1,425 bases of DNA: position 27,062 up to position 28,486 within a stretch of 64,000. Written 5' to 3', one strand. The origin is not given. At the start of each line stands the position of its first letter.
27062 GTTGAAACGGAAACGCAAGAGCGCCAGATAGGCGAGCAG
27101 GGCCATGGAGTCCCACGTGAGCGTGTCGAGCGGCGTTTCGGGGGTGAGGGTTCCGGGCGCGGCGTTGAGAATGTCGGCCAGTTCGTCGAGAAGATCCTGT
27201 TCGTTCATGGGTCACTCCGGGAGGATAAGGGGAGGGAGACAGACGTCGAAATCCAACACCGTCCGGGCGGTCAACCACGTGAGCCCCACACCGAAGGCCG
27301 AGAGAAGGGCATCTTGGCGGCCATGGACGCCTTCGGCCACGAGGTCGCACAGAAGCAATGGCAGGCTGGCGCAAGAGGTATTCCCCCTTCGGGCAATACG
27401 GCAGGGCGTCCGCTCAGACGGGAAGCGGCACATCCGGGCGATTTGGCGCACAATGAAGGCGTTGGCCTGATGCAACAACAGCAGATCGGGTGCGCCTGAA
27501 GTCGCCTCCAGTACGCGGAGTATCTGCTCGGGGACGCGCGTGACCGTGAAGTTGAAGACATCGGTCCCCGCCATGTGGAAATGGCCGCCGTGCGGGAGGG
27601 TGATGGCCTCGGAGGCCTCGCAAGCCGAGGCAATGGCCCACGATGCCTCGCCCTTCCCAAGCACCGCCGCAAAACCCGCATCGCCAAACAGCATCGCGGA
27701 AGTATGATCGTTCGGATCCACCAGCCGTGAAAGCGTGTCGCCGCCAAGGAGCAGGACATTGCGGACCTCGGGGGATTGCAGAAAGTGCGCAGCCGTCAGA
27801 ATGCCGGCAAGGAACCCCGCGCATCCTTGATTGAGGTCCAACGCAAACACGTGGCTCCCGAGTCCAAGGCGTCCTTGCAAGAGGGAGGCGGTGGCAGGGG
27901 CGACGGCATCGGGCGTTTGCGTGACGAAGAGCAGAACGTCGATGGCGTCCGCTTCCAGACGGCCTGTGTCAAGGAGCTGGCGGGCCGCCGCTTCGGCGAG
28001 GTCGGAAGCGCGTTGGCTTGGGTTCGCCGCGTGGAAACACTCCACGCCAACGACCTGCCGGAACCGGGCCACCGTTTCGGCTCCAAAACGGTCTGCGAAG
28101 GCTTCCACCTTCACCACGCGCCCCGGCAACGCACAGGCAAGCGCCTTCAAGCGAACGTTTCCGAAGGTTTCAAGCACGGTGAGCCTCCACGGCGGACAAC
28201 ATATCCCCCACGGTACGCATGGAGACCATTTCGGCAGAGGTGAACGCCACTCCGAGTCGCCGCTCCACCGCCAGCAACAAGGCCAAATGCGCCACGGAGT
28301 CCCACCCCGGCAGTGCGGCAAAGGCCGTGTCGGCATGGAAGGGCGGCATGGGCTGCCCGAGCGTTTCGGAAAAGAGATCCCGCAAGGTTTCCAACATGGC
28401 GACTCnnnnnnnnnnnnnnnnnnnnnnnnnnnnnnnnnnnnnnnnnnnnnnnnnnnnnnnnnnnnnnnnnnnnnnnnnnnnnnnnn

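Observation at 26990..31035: GT4 / FkbH-like / ACP / KAS-III / ACP cluster directly upstream of, and co-oriented with, the giant secreted protein gene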

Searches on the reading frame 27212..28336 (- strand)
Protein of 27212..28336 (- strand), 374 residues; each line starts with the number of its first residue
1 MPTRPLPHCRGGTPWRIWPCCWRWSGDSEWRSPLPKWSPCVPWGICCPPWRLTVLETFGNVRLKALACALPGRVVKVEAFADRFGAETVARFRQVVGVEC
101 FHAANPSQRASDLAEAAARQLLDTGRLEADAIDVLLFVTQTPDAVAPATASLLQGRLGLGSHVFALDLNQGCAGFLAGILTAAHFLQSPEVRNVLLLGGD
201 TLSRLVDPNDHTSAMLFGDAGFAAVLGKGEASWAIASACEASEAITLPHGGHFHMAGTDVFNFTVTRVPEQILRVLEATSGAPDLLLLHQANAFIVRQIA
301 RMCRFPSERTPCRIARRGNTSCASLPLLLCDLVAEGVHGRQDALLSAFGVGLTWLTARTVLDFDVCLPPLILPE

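Call 4: search_protein_families(library=pfam, proteins=[window:27212-28336:-], max_evalue=0.01)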
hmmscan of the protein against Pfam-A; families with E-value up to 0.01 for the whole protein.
window:27212-28336:- (374 aa): 3 families
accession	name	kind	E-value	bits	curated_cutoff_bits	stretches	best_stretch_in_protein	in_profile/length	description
PF08545.16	ACP_syn_III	-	5.1e-20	71.6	24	1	166-236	1-72/80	3-Oxoacyl-[acyl-carrier-protein (ACP)] synthase III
PF08541.16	ACP_syn_III_C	-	2.3e-17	63.4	26.6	1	284-355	12-84/90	3-Oxoacyl-[acyl-carrier-protein (ACP)] synthase III C terminal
PF00108.29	Thiolase_N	-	0.00012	22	26.4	1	101-205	14-118/260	Thiolase, N-terminal domain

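Call 5: search_protein_families(library=ncbifam, proteins=[window:27212-28336:-], max_evalue=0.01)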
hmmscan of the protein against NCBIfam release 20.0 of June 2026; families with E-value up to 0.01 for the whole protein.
window:27212-28336:- (374 aa): 17 families
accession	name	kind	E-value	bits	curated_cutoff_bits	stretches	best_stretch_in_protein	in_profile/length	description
NF006829.0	PRK09352.1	subfamily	8.2e-59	199.2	249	1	61-356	5-316/322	beta-ketoacyl-ACP synthase 3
TIGR00747.1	fabH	subfamily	1.5e-45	155.7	292.1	1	96-356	37-317/322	beta-ketoacyl-ACP synthase III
NF009519.0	PRK12880.1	equivalog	1.3e-40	139.8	436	2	60-232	7-181/353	beta-ketoacyl-ACP synthase III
NF004623.0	PRK05963.1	equivalog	2.9e-30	105.7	437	2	61-231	6-173/328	beta-ketoacyl-ACP synthase III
NF005541.0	PRK07204.1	equivalog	6.6e-22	78.3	402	2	70-238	14-181/329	beta-ketoacyl-ACP synthase III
NF005308.0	PRK06840.1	equivalog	9.8e-19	67.6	315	1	60-254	4-205/339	3-oxoacyl-ACP synthase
NF006720.0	PRK09258.1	equivalog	7.1e-18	65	285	1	90-206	41-157/338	3-oxoacyl-ACP synthase III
NF005703.0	PRK07515.1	equivalog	9.3e-17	61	304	2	111-230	97-214/373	beta-ketoacyl-ACP synthase III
NF003274.0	PRK04262.1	equivalog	2.6e-10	39.9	244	1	71-351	13-298/347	hydroxymethylglutaryl-CoA synthase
TIGR01835.1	HMG-CoA-S_prok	equivalog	8.9e-09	34.6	360.35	1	65-200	5-137/382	hydroxymethylglutaryl-CoA synthase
NF004853.0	PRK06205.1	subfamily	2.1e-05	23.7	551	1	101-204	17-120/404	acetyl-CoA C-acetyltransferase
NF005293.2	PRK06816.1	subfamily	4.3e-05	22.7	450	1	108-205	60-155/378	StlD/DarB family beta-ketosynthase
NF006030.0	PRK08170.1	equivalog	6.4e-05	21.8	593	1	109-204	33-128/434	acetyl-CoA C-acetyltransferase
TIGR00748.1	HMG_CoA_syn_Arc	equivalog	0.00071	18.9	353.35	1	74-350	15-296/345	hydroxymethylglutaryl-CoA synthase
TIGR01930.1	AcCoA-C-Actrans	subfamily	0.00096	18.2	240.55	1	107-205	18-116/385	acetyl-CoA C-acyltransferase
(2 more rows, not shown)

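Call 13: search_solved_structures(query=window:27212-28177:-, max_evalue=1e-10, show_alignments=2)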
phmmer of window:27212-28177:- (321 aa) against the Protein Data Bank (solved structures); distinct sequences matched with E-value up to 1e-10: 53.
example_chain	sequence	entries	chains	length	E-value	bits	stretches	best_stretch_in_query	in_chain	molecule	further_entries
4efi_A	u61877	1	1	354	6.5e-50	173.3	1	8-305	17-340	3-oxoacyl-(Acyl-carrier protein) synthase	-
4dfe_A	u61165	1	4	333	1.5e-38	135.9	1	42-302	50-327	3-oxoacyl-[acyl-carrier-protein] synthase 3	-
3gwa_A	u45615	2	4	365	1.1e-37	133.1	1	13-172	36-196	3-oxoacyl-(Acyl-carrier-protein) synthase III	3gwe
5bqs_A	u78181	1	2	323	9.6e-37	130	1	49-303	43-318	3-oxoacyl-[acyl-carrier-protein] synthase 3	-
1zow_A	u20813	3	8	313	2.3e-36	128.7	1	7-302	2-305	3-oxoacyl-[acyl-carrier-protein] synthase III | 3-oxoacyl-[acyl-carrier-protein] synthase 3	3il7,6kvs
4ryb_A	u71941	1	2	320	2.6e-36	128.6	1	43-302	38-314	3-oxoacyl-[acyl-carrier-protein] synthase 3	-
2ebd_A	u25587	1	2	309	1.4e-35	126.2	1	59-302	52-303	3-oxoacyl-[acyl-carrier-protein] synthase 3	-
8vd9_A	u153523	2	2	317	3.1e-35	125.1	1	40-302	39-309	Beta-ketoacyl-[acyl-carrier-protein] synthase III 1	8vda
1ub7_A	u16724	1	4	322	5.3e-35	124.3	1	43-304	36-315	3-oxoacyl-[acyl-carrier protein] synthase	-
3il5_A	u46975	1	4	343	8.8e-35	123.6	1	55-310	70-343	3-oxoacyl-[acyl-carrier-protein] synthase 3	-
3il6_A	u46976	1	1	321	1.6e-34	122.7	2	55-174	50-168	3-oxoacyl-[acyl-carrier-protein] synthase 3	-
3il4_A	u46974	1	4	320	8.5e-34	120.3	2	55-174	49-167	3-oxoacyl-[acyl-carrier-protein] synthase 3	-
4wzu_A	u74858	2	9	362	2e-31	112.6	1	56-302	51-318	3-oxoacyl-[acyl-carrier-protein] synthase 3 protein 2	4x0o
4x9k_A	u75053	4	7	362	4.6e-30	108.1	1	56-302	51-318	3-oxoacyl-[acyl-carrier-protein] synthase 3 protein 2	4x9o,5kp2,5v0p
4nhd_A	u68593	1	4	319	4.7e-30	108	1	49-304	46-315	3-oxoacyl-[acyl-carrier-protein] synthase 3 protein 1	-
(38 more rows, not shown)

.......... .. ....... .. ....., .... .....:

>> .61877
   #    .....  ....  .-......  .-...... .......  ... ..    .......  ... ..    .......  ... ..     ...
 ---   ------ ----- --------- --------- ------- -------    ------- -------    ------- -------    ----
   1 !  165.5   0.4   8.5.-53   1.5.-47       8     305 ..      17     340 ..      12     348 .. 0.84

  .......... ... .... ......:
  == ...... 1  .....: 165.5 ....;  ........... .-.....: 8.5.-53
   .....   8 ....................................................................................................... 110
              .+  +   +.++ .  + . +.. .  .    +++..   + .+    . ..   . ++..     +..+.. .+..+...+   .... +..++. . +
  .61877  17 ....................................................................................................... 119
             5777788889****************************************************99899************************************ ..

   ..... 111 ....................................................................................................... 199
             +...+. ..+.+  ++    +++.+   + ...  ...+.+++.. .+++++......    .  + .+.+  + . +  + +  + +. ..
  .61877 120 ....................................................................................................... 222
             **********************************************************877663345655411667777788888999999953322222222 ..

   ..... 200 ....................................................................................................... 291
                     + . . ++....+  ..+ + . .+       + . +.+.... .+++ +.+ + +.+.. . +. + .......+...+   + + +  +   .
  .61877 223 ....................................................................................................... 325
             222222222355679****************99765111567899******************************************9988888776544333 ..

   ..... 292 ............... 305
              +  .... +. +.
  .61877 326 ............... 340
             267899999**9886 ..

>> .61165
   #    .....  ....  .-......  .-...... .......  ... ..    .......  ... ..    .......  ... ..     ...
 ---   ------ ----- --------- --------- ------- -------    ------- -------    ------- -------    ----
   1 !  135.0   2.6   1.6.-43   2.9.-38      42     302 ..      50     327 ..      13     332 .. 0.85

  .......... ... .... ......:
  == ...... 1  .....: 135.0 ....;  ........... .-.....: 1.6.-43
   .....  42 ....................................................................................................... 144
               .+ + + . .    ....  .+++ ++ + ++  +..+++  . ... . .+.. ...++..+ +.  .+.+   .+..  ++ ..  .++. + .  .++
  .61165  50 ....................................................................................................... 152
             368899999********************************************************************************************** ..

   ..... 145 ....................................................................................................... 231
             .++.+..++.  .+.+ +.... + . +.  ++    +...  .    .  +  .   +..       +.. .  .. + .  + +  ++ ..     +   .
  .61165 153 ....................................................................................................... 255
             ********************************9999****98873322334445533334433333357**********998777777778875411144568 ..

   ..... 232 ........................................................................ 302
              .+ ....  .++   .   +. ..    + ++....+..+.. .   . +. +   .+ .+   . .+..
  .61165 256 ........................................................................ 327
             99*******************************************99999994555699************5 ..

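Call 34: find_homologous_proteins(query=window:27215-28177:-, max_evalue=1e-10)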
Query seq(321 aa) (321 aa): 796 proteins with E <= 1e-10 among 8000 candidates; the best 120 are listed.
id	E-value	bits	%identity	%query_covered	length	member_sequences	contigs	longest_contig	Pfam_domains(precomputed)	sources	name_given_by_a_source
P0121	4.3e-201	685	97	100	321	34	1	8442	PF08545.17,PF08541.17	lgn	-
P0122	3.6e-170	583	83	100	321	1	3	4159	PF08545.17,PF08541.17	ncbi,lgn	-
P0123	4.2e-158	543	77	100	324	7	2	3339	PF08545.17,PF08541.17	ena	-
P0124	1.7e-151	522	76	100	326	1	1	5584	PF08545.17,PF00108.30,PF08541.17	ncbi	-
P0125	1.3e-150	519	73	98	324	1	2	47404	PF08545.17,PF08541.17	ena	-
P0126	3.7e-146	504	75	97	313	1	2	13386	PF08545.17,PF08541.17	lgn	-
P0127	1.1e-140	486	70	100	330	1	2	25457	PF08545.17,PF08541.17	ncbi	-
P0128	1.7e-138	479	69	100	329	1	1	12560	PF08545.17,PF08541.17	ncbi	-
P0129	4.1e-136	471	69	100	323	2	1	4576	PF08545.17,PF08541.17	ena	-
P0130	2.6e-135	469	69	99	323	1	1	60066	PF08545.17,PF00108.30,PF08541.17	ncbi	-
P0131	3.1e-133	462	67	99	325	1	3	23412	PF08545.17,PF08541.17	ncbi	-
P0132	3.6e-133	462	68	100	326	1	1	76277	PF08545.17,PF00108.30,PF08541.17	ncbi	-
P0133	1.1e-125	437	66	100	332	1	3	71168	PF08545.17,PF00108.30,PF08541.17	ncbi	-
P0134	9.5e-125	434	63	100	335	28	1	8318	PF08545.17,PF00108.30,PF08541.17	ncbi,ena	-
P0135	8.2e-124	431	62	100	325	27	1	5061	PF08545.17,PF08541.17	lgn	-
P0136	1.2e-123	430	66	100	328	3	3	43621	PF08545.17,PF08541.17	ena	-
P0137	1.4e-123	430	65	100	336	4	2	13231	PF08545.17,PF08541.17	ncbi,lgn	ncbi:MAG: ketoacyl-ACP synthase III [Kiritimatiellia bacterium]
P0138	2.0e-123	430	62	99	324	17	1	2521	PF08545.17,PF08541.17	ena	-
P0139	2.9e-123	429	61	99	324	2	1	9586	PF08545.17,PF08541.17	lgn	-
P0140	3.0e-121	422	61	99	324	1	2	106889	PF08545.17,PF08541.17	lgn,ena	-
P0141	8.8e-121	421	60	99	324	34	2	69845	PF08545.17,PF08541.17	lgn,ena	-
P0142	1.1e-120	421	62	100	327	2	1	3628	PF08545.17,PF00108.30,PF08541.17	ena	-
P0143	6.7e-120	418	62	98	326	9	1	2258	PF08545.17,PF08541.17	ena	-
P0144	1.5e-119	417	60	99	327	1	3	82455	PF08545.17,PF00108.30,PF08541.17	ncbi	-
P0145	2.4e-119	416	63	100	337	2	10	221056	PF08545.17,PF00108.30,PF08541.17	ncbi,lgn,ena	-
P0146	2.7e-119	416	64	100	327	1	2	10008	PF08545.17,PF08541.17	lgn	-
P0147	1.5e-118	414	62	99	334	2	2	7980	PF08545.17,PF08541.17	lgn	-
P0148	1.8e-117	410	60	100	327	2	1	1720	PF08545.17,PF08541.17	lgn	-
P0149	6.2e-117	408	60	99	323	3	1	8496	PF08545.17,PF08541.17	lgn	-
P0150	2.2e-115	403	62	96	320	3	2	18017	PF08545.17,PF08541.17,PF00195.26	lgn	-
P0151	2.3e-114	400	59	99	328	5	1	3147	PF08545.17,PF08541.17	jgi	jgi:3-oxoacyl-[acyl-carrier-protein] synthase-3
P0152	3.6e-114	399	58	99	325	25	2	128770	PF08545.17,PF08541.17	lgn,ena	-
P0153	1.7e-113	397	56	99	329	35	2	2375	PF08545.17,PF08541.17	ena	-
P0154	1.7e-113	397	62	100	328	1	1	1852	PF08545.17,PF08541.17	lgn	-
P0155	2.3e-113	397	58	99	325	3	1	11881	PF08545.17,PF08541.17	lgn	-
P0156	3.1e-113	396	61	92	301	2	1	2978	PF08545.17,PF08541.17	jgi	jgi:3-oxoacyl-[acyl-carrier-protein] synthase-3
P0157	5.2e-113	395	60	100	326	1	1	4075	PF08545.17,PF17042.11,PF08541.17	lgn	-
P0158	7.4e-113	395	59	99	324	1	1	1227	PF08545.17,PF08541.17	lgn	-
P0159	1.2e-112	394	60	100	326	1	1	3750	PF08545.17,PF00108.30,PF17042.11,PF08541.17,PF00195.26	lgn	-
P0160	3.2e-112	393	59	98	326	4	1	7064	PF08545.17,PF08541.17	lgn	-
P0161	8.9e-112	391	61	98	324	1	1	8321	PF08545.17,PF08541.17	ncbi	-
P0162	2.7e-111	390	61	100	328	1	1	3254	PF08545.17,PF08541.17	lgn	-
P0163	3.6e-110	386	56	99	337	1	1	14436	PF08545.17,PF08541.17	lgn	-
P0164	1.0e-108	381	57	98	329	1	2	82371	PF08545.17,PF08541.17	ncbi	-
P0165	2.9e-107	376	58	99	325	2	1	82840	PF08545.17,PF00108.30,PF08541.17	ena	-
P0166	6.4e-106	372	59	98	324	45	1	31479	PF08545.17,PF08541.17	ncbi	ncbi:MAG: 3-oxoacyl-ACP synthase III family protein [Candidatus Spyradenecus sp.]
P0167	6.0e-100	352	57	97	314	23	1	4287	PF08545.17,PF08541.17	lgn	-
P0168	9.0e-99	349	56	99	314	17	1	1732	PF08545.17,PF08541.17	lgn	-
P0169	1.7e-96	341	58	98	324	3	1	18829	PF08545.17,PF08541.17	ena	-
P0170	1.8e-94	334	53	97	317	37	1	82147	PF08545.17,PF08541.17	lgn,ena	-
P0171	1.5e-92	328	55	98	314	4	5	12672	PF08545.17,PF08541.17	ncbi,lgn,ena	-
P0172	4.1e-92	327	54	97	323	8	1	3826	PF08545.17,PF08541.17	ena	-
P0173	7.7e-90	319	51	97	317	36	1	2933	PF08545.17,PF08541.17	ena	-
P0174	2.1e-89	318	51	97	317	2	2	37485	PF08545.17,PF08541.17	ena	-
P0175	5.9e-88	313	50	97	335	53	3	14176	PF08545.17,PF08541.17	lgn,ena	-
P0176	8.9e-88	312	52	97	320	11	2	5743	PF08545.17,PF08541.17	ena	-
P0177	2.8e-87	311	48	97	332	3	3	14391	PF08545.17,PF08541.17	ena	-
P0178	1.7e-81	292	49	98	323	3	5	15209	PF08545.17,PF08541.17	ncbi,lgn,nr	ncbi:MAG: 3-oxoacyl-[acyl-carrier-protein] synthase III C-terminal domain-containing protein [bacter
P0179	2.2e-78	282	50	97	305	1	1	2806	PF08545.17,PF08541.17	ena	-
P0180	9.3e-71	257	43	97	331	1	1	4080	PF08545.17,PF08541.17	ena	-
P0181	9.4e-71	257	45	97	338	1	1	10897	PF08545.17,PF08541.17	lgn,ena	-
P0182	4.0e-70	254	44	97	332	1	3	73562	PF08545.17,PF08541.17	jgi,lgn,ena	-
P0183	1.4e-68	249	43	96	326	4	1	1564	PF08545.17,PF08541.17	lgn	-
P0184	2.8e-68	248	44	95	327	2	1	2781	PF08545.17,PF08541.17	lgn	-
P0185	5.0e-68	248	42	98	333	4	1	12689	PF08545.17,PF08541.17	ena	-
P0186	1.1e-67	247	42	97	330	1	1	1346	PF08545.17,PF08541.17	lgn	-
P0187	2.8e-66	242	42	97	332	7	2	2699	PF08545.17,PF08541.17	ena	-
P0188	4.7e-66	241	43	97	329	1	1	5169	PF08545.17,PF08541.17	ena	-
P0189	2.5e-65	239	42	97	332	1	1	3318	PF08545.17,PF08541.17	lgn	-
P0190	6.1e-65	237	39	97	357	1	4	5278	PF08545.17,PF08541.17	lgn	-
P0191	8.2e-62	227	38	97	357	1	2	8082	PF08545.17,PF08541.17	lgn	-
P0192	4.6e-60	221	40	97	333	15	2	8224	PF08545.17,PF08541.17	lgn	-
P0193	1.0e-53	201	35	96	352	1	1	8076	PF08545.17,PF08541.17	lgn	-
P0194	1.2e-53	200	34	98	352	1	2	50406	PF08545.17,PF08541.17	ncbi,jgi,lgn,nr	ncbi:MAG: ketoacyl-ACP synthase III [Marinisporobacter sp.]|jgi:3-oxoacyl-[acyl-carrier-protein] syn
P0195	2.0e-53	200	37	98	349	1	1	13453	PF08545.17,PF08541.17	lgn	-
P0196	3.0e-53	199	38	98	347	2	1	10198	PF08545.17,PF08541.17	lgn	-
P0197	5.3e-53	198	39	91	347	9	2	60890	PF08545.17,PF08541.17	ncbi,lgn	-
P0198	6.4e-53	198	39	92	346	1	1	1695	PF08545.17,PF08541.17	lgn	-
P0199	9.5e-53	197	40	99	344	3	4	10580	PF08545.17,PF08541.17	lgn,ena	-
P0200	1.6e-52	197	39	91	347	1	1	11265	PF08545.17,PF08541.17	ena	-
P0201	1.9e-52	196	39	91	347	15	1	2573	PF08545.17,PF08541.17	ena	-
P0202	2.0e-52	196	39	91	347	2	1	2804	PF08545.17,PF08541.17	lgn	-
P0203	2.9e-52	196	38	93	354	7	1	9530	PF08545.17,PF08541.17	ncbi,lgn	-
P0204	3.1e-52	196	39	91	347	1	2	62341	PF08545.17,PF08541.17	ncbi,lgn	-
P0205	4.5e-52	195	37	96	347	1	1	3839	PF08545.17,PF08541.17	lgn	-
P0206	1.0e-51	194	37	98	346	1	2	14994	PF08545.17,PF08541.17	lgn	-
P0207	1.2e-51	194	34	97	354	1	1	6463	PF08545.17,PF08541.17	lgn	-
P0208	1.4e-51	194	37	95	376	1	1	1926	PF08545.17,PF08541.17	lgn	-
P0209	1.5e-51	194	36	94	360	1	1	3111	PF08545.17,PF08541.17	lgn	-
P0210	2.7e-51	193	38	94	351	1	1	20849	PF08545.17,PF08541.17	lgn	-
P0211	5.3e-51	192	38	98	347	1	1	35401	PF08545.17,PF08541.17,PF00195.26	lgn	-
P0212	5.4e-51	192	37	98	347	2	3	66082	PF08545.17,PF08541.17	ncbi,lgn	-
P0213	6.0e-51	192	36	94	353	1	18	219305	PF08545.17,PF08541.17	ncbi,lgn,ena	-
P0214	6.0e-51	192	36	94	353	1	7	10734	PF08545.17,PF08541.17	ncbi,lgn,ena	-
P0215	7.2e-51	191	38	91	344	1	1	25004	PF08545.17,PF08541.17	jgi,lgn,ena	-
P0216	8.2e-51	191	36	94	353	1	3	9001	PF08545.17,PF08541.17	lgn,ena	-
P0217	1.0e-50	191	36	99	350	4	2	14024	PF08545.17,PF08541.17,PF00195.26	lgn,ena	-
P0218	1.3e-50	190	37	98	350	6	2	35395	PF08545.17,PF08541.17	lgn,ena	-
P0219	1.3e-50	190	35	94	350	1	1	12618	PF08545.17,PF08541.17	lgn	-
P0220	2.2e-50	190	36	94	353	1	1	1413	PF08545.17,PF08541.17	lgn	-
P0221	2.2e-50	190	37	97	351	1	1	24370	PF08545.17,PF08541.17,PF00195.26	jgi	jgi:3-oxoacyl-[acyl-carrier-protein] synthase III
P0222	2.2e-50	190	35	98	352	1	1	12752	PF08545.17,PF08541.17,PF08392.19,PF00195.26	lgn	-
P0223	2.4e-50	190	37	91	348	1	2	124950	PF08545.17,PF08541.17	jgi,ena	jgi:3-oxoacyl-[acyl-carrier-protein] synthase-3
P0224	2.7e-50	189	34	94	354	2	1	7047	PF08545.17,PF08541.17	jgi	jgi:3-oxoacyl-[acyl-carrier-protein] synthase-3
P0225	3.0e-50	189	36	94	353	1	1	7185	PF08545.17,PF08541.17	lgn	-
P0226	3.0e-50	189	36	94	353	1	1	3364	PF08545.17,PF08541.17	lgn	-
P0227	4.1e-50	189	36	94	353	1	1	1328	PF08545.17,PF08541.17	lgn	-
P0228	4.1e-50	189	36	94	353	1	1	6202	PF08545.17,PF08541.17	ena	-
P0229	4.1e-50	189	36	94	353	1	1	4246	PF08545.17,PF08541.17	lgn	-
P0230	4.2e-50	189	35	96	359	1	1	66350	PF08545.17,PF08541.17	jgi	jgi:3-oxoacyl-[acyl-carrier-protein] synthase-3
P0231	4.9e-50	189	36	94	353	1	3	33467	PF08545.17,PF08541.17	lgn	-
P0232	4.9e-50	189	38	91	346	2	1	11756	PF08545.17,PF08541.17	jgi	jgi:3-oxoacyl-[acyl-carrier-protein] synthase-3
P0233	6.4e-50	188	37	93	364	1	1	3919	PF08545.17,PF08541.17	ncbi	-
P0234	7.0e-50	188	35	97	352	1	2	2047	PF08545.17,PF08541.17,PF08392.19,PF00195.26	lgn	-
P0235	7.9e-50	188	36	93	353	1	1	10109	PF08545.17,PF08541.17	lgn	-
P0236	8.1e-50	188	35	96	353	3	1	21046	PF08545.17,PF08541.17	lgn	-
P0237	1.2e-49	187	34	94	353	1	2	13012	PF08545.17,PF08541.17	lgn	-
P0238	1.8e-49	187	37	98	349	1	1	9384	PF08545.17,PF08541.17,PF00195.26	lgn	-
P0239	2.3e-49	186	34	98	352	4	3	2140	PF08545.17,PF08541.17,PF00195.26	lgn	-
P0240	2.7e-49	186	33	93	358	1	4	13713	PF08545.17,PF08541.17,PF08392.19,PF00195.26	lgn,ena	-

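Call 35: find_encoding_contigs(protein=P0182, flank=8000, max_places=1)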
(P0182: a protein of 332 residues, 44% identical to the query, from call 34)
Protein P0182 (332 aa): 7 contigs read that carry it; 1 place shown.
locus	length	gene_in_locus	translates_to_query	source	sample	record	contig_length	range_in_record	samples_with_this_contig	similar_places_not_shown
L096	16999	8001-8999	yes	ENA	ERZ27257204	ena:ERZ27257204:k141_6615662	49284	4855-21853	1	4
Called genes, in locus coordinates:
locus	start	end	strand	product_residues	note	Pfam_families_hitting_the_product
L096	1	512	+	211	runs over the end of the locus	PF02348:CTP_transf_3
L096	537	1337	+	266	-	-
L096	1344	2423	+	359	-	PF00266:Aminotran_5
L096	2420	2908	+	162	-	PF01467:CTP_transf_like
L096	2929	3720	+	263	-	PF04991:LicD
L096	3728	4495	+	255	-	PF04794:YdjC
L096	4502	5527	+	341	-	PF04432:FrhB_FdhB_C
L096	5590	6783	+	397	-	PF04230:PS_pyruv_trans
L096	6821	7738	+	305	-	PF00195:Chal_sti_synt_N, PF08392:FAE1_CUT1_RppA (weak), PF08545:ACP_syn_III, PF08541:ACP_syn_III_C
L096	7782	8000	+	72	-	PF00550:PP-binding (weak)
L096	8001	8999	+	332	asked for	PF08545:ACP_syn_III, PF08541:ACP_syn_III_C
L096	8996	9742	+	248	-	PF00106:adh_short, PF08659:KR, PF13561:adh_short_C2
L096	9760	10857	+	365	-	-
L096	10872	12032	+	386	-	PF13439:Glyco_transf_4, PF13579:Glyco_trans_4_4 (weak), PF20706:GT4-conflict (weak), PF00534:Glycos_transf_1, PF13692:Glyco_trans_1_4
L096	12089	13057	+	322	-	PF24793:GINT1_N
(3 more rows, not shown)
